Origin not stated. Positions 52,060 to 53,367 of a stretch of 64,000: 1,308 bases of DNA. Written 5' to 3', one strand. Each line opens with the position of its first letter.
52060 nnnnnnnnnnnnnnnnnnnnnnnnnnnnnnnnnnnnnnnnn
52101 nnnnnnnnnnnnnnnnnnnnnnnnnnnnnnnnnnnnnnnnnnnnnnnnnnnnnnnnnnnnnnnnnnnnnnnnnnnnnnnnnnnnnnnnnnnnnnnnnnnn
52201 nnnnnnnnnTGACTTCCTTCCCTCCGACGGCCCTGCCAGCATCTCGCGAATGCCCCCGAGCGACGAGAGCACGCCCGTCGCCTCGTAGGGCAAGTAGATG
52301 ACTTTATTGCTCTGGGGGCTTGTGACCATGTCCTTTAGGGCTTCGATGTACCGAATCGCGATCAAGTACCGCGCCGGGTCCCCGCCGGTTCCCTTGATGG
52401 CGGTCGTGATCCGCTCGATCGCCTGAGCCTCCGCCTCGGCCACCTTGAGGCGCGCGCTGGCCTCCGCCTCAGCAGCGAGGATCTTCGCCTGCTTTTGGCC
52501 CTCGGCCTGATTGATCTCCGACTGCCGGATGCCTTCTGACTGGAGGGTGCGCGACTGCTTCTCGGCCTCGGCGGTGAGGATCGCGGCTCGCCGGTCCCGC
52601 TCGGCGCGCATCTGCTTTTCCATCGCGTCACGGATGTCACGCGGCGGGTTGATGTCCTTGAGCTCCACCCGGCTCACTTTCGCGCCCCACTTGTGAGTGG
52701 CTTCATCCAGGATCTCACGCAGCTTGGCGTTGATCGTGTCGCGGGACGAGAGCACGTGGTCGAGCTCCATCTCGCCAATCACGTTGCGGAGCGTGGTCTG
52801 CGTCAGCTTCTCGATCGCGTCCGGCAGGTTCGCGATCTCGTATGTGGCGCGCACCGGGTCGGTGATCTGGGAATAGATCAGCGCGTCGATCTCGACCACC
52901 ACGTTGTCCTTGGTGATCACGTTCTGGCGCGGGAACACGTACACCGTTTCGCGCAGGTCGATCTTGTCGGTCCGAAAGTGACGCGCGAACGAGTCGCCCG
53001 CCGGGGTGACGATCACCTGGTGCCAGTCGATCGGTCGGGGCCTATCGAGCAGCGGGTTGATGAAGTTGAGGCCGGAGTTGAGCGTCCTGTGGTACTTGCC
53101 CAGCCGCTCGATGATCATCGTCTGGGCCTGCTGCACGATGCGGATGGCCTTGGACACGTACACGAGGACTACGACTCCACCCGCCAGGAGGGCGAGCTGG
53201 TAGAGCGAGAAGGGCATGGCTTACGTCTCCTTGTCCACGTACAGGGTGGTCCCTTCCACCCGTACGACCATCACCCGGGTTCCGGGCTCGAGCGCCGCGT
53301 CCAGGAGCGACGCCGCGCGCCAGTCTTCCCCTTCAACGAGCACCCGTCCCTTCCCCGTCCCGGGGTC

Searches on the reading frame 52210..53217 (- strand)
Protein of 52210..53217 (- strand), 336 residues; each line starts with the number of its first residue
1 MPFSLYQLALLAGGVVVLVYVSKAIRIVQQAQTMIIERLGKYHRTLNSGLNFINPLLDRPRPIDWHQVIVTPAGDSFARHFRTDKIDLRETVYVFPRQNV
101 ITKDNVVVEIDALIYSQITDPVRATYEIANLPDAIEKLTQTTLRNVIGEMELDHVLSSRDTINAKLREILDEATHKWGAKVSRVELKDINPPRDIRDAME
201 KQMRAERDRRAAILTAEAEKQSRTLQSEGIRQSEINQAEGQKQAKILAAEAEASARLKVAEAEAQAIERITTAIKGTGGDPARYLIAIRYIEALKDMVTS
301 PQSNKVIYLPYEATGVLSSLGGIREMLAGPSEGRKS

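Call 54: search_protein_families(library=pfam, proteins=[window:52210-53217:-], max_evalue=0.00001)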
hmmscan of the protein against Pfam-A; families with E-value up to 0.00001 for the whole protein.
window:52210-53217:- (336 aa): 1 family
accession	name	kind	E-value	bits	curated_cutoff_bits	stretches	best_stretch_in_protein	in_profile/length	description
PF01145.31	Band_7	-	3.2e-38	132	23.6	1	27-220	2-176/176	SPFH domain / Band 7 family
